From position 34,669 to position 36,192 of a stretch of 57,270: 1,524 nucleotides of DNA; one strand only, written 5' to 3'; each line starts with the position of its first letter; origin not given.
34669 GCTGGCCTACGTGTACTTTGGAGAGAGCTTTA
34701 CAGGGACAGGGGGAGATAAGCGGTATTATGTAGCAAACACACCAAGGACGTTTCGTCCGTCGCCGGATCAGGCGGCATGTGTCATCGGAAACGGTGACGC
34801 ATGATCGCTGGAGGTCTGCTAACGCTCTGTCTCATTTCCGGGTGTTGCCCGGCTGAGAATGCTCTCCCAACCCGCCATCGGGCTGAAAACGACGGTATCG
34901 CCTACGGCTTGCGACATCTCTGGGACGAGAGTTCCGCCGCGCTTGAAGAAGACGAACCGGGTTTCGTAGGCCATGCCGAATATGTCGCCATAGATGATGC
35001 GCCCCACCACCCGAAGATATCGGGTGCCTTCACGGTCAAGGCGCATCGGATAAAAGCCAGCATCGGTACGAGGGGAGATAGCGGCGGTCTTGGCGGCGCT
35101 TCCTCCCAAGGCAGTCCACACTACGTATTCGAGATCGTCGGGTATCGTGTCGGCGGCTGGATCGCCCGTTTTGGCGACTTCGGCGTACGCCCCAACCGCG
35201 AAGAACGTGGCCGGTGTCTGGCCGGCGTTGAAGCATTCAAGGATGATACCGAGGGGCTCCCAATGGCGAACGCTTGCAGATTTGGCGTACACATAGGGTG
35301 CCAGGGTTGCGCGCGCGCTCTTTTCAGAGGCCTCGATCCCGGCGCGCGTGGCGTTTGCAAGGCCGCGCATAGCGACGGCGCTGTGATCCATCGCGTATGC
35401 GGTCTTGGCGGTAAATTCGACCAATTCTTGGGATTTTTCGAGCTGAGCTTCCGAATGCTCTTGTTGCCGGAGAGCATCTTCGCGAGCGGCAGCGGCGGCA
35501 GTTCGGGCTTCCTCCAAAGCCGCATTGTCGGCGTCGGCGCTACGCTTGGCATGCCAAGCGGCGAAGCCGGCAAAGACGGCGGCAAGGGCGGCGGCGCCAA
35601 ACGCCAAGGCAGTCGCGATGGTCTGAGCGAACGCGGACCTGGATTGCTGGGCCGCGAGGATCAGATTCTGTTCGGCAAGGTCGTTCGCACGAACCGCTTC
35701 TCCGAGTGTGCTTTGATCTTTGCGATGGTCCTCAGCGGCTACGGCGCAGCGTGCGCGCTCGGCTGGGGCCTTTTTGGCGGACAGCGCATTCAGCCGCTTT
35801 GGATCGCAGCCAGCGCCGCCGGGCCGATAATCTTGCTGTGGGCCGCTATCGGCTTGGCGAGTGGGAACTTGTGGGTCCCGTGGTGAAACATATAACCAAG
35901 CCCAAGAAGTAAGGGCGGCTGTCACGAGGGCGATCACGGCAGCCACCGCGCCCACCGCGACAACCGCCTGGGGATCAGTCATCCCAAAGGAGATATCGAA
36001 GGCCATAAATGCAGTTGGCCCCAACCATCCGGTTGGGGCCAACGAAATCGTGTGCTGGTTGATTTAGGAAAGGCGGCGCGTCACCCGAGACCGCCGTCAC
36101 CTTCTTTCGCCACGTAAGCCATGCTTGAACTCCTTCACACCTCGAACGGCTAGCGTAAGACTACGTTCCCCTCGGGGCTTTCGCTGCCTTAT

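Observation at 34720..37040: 2.3-kb cassette bounded by perfect 20-bp inverted repeats: regulator, long leader and an unassignable two-TM protein, but no recombinase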

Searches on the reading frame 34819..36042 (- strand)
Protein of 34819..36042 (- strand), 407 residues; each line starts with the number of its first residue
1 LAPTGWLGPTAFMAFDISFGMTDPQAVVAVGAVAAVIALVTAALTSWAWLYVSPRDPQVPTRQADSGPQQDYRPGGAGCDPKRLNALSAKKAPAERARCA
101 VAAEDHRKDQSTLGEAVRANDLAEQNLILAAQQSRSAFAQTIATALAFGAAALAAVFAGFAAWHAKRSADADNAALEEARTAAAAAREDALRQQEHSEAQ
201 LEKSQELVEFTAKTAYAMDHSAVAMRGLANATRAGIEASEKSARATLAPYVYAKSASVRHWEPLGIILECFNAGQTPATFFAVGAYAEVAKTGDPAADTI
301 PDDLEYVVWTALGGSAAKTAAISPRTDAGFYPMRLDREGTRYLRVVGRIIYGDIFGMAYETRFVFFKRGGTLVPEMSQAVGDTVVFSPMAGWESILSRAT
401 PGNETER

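Call 4: search_protein_families(library=pfam, proteins=[window:34819-36042:-], max_evalue=1)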
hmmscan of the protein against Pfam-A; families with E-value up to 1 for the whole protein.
window:34819-36042:- (407 aa): 2 families
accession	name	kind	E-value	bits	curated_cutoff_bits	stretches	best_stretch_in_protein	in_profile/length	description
PF05680.17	ATP-synt_E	-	0.48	11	22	1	185-237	26-78/83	ATP synthase E chain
PF04341.17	DUF485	-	0.81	10.1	28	0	140-176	50-86/88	Protein of unknown function, DUF485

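Call 5: search_protein_families(library=phrogs, proteins=[window:34819-36042:-], max_evalue=1)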
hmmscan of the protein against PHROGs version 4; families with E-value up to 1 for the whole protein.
window:34819-36042:- (407 aa): 1 family
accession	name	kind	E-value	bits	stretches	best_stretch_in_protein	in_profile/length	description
phrog_9090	-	moron, auxiliary metabolic gene and host takeover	0.041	14.8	1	140-215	11-77/130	membrane protein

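Call 12: search_dna_similar(query=window:34819-36042:-, collection=phages, mode=protein, max_evalue=0.01)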
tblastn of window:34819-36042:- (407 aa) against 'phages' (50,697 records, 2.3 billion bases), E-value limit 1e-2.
No match.

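Call 33: search_protein_families(library=ncbifam, proteins=[window:34819-36042:-], max_evalue=0.1)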
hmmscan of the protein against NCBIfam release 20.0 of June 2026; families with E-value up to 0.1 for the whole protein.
window:34819-36042:- (407 aa): 0 families

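Call 45: find_homologous_proteins(query=window:34819-36006:-)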
Query window:34819-36006:- (395 aa): 12 proteins with E <= 0.001 among 8000 candidates.
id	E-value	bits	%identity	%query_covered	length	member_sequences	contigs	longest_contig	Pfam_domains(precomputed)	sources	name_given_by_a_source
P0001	1.1e-64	237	65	46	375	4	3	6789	-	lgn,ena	-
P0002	2.8e-64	236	60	52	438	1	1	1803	-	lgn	-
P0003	3.5e-64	235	50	64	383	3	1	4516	-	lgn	-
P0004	5.3e-61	225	46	81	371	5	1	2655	-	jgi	-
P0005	7.7e-58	214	44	86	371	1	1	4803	-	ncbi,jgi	jgi:hypothetical protein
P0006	5.2e-54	202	57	49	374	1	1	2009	-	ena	-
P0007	5.0e-52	195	67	35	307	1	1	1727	-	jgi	-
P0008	6.0e-52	195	43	71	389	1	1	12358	-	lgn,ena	-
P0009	3.9e-51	192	51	55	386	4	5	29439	-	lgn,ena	-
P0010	5.7e-51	192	64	35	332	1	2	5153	-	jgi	jgi:hypothetical protein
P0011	6.6e-51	192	62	35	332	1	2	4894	-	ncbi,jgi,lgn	jgi:hypothetical protein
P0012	1.6e-47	180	36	88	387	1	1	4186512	-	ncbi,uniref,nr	ncbi:hypothetical protein M9M90_03115 [Phenylobacterium sp. LH3H17]|uniref:hypothetical protein n=1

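Call 46: find_encoding_contigs(protein=P0012, flank=6000, max_places=3)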
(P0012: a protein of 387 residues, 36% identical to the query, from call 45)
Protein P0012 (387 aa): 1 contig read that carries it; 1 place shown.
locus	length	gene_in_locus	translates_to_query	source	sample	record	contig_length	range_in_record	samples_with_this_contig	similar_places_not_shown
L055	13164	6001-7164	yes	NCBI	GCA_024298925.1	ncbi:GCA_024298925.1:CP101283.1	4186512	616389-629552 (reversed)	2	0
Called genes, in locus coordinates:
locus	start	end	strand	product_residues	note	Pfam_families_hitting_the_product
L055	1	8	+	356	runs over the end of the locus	PF00892:EamA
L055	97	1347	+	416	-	PF00561:Abhydrolase_1, PF12146:Hydrolase_4, PF12697:Abhydrolase_6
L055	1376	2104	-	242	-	PF05711:TylF, PF13578:Methyltransf_24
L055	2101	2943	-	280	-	PF05721:PhyH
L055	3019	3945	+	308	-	-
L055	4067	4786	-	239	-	PF20901:Sf6_terminase, PF13518:HTH_28 (faint), PF13551:HTH_29 (faint), PF20901:Sf6_terminase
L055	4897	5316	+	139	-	-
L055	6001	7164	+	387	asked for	-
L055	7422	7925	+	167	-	PF02075:RuvC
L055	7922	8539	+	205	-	PF01330:RuvA_N, PF14520:HHH_5, PF07499:RuvA_C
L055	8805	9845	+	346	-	PF05496:RuvB_N, PF06068:TIP49 (weak), PF01078:Mg_chelatase (faint), PF07728:AAA_5 (faint), PF00004:AAA, PF17864:AAA_lid_4, PF05491:WHD_RuvB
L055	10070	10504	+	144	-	PF13279:4HBT_2, PF03061:4HBT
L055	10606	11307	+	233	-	PF01618:MotA_ExbB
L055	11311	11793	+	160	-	PF02472:ExbD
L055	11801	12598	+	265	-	-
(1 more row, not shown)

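Call 47: find_encoding_contigs(protein=P0009, flank=6000, max_places=4)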
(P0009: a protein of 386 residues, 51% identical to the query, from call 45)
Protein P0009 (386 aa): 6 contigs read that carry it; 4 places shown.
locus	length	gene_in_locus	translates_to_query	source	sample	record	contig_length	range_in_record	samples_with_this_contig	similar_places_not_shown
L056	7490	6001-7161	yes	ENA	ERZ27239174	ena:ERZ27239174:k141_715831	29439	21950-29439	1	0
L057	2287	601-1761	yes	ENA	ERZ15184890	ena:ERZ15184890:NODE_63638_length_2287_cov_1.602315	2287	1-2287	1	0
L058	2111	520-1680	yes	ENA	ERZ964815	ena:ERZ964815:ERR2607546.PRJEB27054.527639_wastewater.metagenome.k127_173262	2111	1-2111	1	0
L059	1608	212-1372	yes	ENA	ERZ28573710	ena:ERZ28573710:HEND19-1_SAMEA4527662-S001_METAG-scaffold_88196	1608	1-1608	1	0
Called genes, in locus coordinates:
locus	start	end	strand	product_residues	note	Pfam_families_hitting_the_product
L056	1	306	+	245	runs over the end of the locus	PF00106:adh_short, PF08659:KR, PF23441:SDR (weak), PF13561:adh_short_C2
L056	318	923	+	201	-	PF01323:DSBA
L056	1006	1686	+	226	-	PF04011:LemA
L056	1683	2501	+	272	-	PF04536:TPM_phosphatase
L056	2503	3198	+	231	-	PF04536:TPM_phosphatase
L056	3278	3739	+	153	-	PF00111:Fer2, PF01799:Fer2_2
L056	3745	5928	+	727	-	PF20256:MoCoBD_2, PF02738:MoCoBD_1, PF20256:MoCoBD_2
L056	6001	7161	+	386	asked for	-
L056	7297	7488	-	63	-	?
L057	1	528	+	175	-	?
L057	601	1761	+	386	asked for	-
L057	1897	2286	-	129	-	?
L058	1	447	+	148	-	?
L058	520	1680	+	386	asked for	-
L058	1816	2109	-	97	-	?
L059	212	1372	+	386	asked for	-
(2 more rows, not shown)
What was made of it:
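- Some family members sit in ordinary chromosomal contexts (calls 46, 47).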

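Call 48: find_encoding_contigs(protein=P0008, flank=6000, max_places=3)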
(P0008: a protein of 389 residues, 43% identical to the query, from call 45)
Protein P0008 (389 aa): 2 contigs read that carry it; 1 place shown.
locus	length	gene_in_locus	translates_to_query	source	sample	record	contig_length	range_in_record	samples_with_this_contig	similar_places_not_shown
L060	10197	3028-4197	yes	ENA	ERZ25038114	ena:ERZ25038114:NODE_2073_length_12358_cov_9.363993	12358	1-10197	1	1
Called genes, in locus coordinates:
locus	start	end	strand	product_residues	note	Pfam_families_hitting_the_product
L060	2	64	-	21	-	?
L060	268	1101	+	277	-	-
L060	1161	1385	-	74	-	-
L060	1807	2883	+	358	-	PF13310:Virulence_RhuM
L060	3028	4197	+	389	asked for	-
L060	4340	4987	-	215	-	-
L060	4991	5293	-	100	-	-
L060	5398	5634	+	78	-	-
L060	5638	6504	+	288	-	-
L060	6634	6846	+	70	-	PF12728:HTH_17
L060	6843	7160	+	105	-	-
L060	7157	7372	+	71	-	-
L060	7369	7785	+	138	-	-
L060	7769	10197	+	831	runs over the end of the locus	PF06048:DUF927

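Call 62: find_encoding_contigs(protein=P0001, flank=6000, max_places=3)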
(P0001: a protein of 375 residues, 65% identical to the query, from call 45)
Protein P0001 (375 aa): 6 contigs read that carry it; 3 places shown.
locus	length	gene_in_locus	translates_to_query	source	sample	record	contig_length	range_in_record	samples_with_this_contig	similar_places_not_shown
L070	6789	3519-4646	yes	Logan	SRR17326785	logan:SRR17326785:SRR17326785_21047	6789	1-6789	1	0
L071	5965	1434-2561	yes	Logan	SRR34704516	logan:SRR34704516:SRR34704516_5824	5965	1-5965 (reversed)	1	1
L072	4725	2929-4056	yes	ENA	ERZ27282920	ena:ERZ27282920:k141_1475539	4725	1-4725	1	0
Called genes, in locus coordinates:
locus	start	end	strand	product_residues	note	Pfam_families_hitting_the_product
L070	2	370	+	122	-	?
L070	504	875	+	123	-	-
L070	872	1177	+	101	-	-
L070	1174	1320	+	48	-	-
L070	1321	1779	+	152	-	-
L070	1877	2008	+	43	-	-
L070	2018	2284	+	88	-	-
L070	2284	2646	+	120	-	-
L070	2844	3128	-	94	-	-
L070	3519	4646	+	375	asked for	-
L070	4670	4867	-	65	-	-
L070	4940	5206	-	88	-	-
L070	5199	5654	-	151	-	-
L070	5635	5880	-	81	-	-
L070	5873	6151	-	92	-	-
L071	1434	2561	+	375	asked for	-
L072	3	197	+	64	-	?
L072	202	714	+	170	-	-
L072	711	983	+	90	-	-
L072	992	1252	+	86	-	-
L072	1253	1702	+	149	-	PF08291:Peptidase_M15_3, PF05951:Peptidase_M15_2 (weak)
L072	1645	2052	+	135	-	-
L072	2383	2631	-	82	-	-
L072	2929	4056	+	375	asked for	-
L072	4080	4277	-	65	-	-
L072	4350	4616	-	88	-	-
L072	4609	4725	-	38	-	?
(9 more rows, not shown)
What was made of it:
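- A relative in L072 also follows a Peptidase_M15 gene (call 62).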

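Call 63: find_encoding_contigs(protein=P0005, flank=6000, max_places=3)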
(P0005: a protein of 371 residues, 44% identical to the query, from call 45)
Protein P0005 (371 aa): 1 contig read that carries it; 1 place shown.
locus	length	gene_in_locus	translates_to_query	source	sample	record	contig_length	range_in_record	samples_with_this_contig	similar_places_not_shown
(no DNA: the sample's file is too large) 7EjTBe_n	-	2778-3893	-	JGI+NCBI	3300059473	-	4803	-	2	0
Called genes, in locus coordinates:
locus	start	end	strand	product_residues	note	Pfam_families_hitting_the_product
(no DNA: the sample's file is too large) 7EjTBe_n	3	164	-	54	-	?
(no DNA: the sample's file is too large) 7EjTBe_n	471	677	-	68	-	-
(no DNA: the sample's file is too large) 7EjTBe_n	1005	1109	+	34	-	-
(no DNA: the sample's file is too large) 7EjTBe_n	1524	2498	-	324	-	PF12760:Zn_ribbon_IS1595, PF12762:DDE_Tnp_IS1595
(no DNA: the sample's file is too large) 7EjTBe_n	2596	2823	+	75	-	PF20075:DUF6471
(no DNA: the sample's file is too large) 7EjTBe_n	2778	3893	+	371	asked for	-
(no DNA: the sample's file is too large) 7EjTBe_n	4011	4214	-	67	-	-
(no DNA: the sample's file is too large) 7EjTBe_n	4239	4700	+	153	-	PF00239:Resolvase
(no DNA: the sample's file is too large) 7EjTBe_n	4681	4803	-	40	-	?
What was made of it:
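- The protein family turns up repeatedly on mobile DNA: transporter-IS elements, another phage-like contig next to a Peptidase_M15 gene, and an island with RhuM and a DUF927 primase (calls 48, 62, 63).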

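Call 64: find_encoding_contigs(protein=P0003, flank=6000, max_places=3)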
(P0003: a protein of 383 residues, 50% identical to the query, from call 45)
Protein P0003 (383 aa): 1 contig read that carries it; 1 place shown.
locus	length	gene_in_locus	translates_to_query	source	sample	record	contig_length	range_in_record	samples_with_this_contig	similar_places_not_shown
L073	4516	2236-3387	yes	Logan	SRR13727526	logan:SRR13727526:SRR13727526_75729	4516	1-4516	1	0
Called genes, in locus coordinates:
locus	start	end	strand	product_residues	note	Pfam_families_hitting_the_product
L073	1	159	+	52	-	?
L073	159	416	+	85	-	-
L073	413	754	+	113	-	-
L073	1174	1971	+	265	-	-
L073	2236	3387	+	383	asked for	-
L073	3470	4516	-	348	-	?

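Call 69: predict_structure(alignment_id=A1)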
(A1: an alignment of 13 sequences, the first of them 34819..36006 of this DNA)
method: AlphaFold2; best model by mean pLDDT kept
length: 395 residues; sequences in the alignment: 13
mean_pLDDT: 67.1   pTM: 0.40
mean pLDDT of the five models: 67.1, 65.1, 61.9, 61.6, 59.3
residues with pLDDT >= 90: 0; 70-90: 228; 50-70: 83; < 50: 84
segments of 3 or more residues with pLDDT < 50: 1-9, 46-57, 157-178, 359-395
pLDDT, mean of each block of 10 residues (from residue 1): 40 66 80 76 50 47 76 85 88 82 75 69 69 70 69 52 42 43 65 74 73 78 77 77 71 80 84 81 66 82 76 65 60 84 83 65 35 42 40 28
secondary structure, 60 per line:
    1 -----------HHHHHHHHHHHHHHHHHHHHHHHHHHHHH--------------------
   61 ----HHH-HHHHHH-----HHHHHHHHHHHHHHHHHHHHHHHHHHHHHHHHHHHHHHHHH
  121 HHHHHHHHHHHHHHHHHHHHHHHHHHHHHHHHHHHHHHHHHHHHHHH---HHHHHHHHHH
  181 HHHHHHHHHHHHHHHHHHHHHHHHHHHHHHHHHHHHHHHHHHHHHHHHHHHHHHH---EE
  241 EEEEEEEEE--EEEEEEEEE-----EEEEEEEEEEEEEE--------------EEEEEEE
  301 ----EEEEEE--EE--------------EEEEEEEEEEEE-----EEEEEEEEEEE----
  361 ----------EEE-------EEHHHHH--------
elements in order: H12-40 H69-74 H80-167 H171-235 E239-249 E252-260 E266-279 E294-300 E305-310 E329-340 E346-356 E371-373 H383-387
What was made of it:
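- Checked: The AlphaFold model of the 395-aa protein (mean pLDDT 67) shows helix 12-40, a long helix 80-167 that includes TM2, a coiled helix 171-235 and a beta-sandwich at 239-356 (call 69).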

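Call 71: search_protein_families(library=padloc, proteins=[window:34819-36006:-], max_evalue=0.01)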
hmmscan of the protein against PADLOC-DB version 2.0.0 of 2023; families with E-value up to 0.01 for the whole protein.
window:34819-36006:- (395 aa): 0 families

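Call 72: fold_search(model_id=the predicted structure, library=pdb)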
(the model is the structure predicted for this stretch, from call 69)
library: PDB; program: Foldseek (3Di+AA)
matches with E <= 10: 855; with E <= 0.001: 28
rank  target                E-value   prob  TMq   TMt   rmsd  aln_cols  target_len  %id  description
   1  7u1e_A                1.7e-04  1.00  0.22  0.26  11.5       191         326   14  CryoEM structure of the pancreatic ATP-sensitive potassium channel bound to ATP with Kir6.2-CTD in the down conformati (released 2022-08-31)
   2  7u6y_B                1.9e-04  1.00  0.21  0.25  10.5       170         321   14  Cryo-EM structure of the pancreatic ATP-sensitive potassium channel in the presence of glibenclamide and ATP with Kir6 (released 2022-08-31)
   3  5ykf_A                2.0e-04  1.00  0.24  0.28   9.9       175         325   15  Structure of pancreatic ATP-sensitive potassium channel bound with glibenclamide and ATPgammaS (3D class1 at 4.33A) (released 2018-04-18)
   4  7tyt_B                2.4e-04  1.00  0.21  0.25  10.5       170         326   14  Cryo-EM structure of the pancreatic ATP-sensitive potassium channel bound to ATP and repaglinide with Kir6.2-CTD in th (released 2022-08-31)
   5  7mit_B                2.7e-04  1.00  0.23  0.27  10.0       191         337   12  Vascular KATP channel: Kir6.1 SUR2B propeller-like conformation 1 (released 2021-10-13)
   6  7mjo_C                3.0e-04  1.00  0.23  0.27  15.4       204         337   11  Vascular KATP channel: Kir6.1 SUR2B quatrefoil-like conformation 1 (released 2021-10-13)
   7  7tys_D                3.0e-04  0.99  0.20  0.23  12.2       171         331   14  Cryo-EM structure of the pancreatic ATP-sensitive potassium channel bound to ATP and repaglinide with Kir6.2-CTD in th (released 2022-08-31)
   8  7mjp_C                3.2e-04  1.00  0.24  0.27  15.9       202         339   15  Vascular KATP channel: Kir6.1 SUR2B propeller-like conformation 2 (released 2021-10-13)
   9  7uaa_D                3.4e-04  1.00  0.20  0.23  10.6       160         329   14  CryoEM structure of the pancreatic ATP-sensitive potassium channel in the ATP-bound state with Kir6.2-CTD in the up co (released 2022-08-31)
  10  9kgl_A                3.4e-04  0.99  0.19  0.22  12.1       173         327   13  Structure of KATP channel in complex with centipede toxin SpTx1 (released 2025-11-12)
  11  7mjp_B                3.6e-04  1.00  0.23  0.26  10.6       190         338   14  Vascular KATP channel: Kir6.1 SUR2B propeller-like conformation 2 (released 2021-10-13)
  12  7u7m_A                3.6e-04  1.00  0.22  0.26  11.5       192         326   14  Cryo-EM structure of the pancreatic ATP-sensitive potassium channel in the presence of carbamazepine and ATP with Kir6 (released 2022-08-31)
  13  7tys_A                3.6e-04  1.00  0.22  0.24  11.5       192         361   14  Cryo-EM structure of the pancreatic ATP-sensitive potassium channel bound to ATP and repaglinide with Kir6.2-CTD in th (released 2022-08-31)
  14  7s5t_A                3.6e-04  0.99  0.19  0.22  10.9       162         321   13  Human KATP channel in open conformation, focused on Kir (C166S G334D double mutant) and SUR TMD0 (released 2021-12-01)
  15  7uaa_A                3.8e-04  1.00  0.22  0.25  11.5       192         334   14  CryoEM structure of the pancreatic ATP-sensitive potassium channel in the ATP-bound state with Kir6.2-CTD in the up co (released 2022-08-31)
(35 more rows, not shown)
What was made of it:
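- On Inward-rectifier K+ channel: Fold TM-scores are 0.2-0.37 (call 72).
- Closest known: Inward-rectifier K+ channels. Same: Kir and KirBac chains are the top PDB Foldseek matches (call 72).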

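Call 83: search_protein_representatives(alignment_id=A1)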
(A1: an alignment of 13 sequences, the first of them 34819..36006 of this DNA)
Query: 13 sequences, 381 profile positions. Proteins with E-value up to 0.001 (for the whole library): 22207; up to 1e-10: 2023; up to 1e-30: 74. The best 150 are listed.
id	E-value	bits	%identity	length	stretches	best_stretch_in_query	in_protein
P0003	7.0e-152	522.5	-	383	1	1-375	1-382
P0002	7.4e-149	512.6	-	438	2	1-228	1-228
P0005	8.1e-147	505.9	-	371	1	1-374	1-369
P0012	1.9e-134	465.2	-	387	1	1-373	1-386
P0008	2.8e-130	451.4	-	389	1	1-380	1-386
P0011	3.8e-124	431.2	-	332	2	1-191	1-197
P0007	4.6e-121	421.1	-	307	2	17-163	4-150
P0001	1.6e-117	409.5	-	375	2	1-188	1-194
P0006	2.9e-114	398.7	-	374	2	1-202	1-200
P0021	1.0e-110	387.0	-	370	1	1-303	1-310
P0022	1.4e-93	330.6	-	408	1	16-356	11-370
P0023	5.0e-85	302.5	-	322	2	1-165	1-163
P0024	2.5e-82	293.6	-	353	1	1-365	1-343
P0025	1.5e-81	291.0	-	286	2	29-166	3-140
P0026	1.5e-80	287.7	-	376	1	2-362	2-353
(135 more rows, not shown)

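Call 85: search_protein_families(library=pfam, alignment_id=A2, max_evalue=0.01)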
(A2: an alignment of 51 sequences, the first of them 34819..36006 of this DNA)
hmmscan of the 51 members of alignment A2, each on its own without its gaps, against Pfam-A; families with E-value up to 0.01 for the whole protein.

A. member 1, window:34819-36006:- (395 aa): 0 families

B. families by the number of members that match (of 51 scanned): 1 family
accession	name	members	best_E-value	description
PF02896.24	PEP-utilizers_C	1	0.0044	PEP-utilising enzyme, PEP-binding domain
